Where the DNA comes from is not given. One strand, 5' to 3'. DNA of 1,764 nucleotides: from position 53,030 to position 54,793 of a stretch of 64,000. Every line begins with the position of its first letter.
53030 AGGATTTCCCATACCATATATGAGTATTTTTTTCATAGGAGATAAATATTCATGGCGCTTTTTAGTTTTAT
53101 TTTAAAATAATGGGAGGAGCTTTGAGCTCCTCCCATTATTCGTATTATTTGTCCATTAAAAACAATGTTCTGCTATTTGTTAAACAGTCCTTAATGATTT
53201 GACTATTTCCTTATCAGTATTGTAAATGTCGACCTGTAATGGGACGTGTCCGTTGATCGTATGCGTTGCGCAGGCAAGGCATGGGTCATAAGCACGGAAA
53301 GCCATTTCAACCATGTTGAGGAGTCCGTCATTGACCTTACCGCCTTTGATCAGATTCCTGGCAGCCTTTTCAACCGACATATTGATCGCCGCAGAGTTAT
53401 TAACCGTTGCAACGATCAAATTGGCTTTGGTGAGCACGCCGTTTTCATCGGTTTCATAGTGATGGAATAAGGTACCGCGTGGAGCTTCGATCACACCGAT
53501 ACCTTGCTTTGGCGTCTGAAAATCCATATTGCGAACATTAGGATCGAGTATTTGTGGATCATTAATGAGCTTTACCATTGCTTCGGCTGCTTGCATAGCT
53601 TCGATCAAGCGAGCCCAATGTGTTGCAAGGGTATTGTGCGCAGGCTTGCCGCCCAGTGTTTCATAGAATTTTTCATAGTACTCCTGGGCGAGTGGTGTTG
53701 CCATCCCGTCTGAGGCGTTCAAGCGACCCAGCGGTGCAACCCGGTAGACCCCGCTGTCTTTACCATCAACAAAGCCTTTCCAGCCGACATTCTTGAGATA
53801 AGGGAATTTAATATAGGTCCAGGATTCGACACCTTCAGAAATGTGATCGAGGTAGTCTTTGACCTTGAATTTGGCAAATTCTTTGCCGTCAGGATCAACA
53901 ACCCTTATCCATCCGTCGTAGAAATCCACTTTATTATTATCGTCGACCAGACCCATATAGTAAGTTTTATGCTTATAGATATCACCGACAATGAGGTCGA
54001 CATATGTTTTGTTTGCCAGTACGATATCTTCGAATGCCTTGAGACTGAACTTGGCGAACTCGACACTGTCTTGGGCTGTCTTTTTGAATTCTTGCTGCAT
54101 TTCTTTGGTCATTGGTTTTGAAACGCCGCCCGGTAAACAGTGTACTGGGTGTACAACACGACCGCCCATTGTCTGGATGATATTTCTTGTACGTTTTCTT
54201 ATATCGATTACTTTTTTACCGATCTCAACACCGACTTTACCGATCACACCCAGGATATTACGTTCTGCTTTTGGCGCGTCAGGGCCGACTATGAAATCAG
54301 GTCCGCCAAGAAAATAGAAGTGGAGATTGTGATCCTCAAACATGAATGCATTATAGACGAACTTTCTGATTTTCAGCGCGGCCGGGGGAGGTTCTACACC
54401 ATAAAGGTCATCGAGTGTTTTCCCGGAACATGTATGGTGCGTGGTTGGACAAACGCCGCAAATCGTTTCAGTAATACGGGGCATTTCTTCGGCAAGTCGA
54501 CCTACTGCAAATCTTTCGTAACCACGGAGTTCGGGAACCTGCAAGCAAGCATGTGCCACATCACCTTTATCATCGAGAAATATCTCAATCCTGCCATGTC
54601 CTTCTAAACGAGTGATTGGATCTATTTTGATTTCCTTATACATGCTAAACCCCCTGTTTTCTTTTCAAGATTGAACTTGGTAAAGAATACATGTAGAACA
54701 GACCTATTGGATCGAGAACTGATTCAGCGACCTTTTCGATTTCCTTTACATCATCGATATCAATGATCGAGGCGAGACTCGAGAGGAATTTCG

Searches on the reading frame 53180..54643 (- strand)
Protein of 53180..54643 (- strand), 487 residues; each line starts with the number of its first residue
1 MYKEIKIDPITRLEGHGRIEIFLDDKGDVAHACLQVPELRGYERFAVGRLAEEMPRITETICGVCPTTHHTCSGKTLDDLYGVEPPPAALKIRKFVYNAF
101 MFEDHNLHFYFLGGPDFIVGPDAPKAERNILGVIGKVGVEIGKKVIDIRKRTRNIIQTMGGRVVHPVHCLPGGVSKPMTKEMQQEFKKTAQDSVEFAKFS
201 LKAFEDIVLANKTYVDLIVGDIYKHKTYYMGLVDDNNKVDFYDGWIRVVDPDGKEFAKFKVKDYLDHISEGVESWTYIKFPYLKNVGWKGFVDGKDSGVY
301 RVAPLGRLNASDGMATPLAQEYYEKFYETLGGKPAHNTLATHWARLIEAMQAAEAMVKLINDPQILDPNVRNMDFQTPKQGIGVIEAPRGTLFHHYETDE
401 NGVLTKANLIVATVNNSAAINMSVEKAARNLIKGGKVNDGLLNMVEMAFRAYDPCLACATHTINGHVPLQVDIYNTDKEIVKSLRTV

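Call 65: search_protein_families(library=pfam, proteins=[window:53180-54643:-], max_evalue=0.00001)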
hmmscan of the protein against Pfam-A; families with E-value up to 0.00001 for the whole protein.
window:53180-54643:- (487 aa): 1 family
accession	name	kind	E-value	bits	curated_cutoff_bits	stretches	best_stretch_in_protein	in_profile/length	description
PF00374.24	NiFeSe_Hases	-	2.3e-33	116.4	25.8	2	40-126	1-87/508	Nickel-dependent hydrogenase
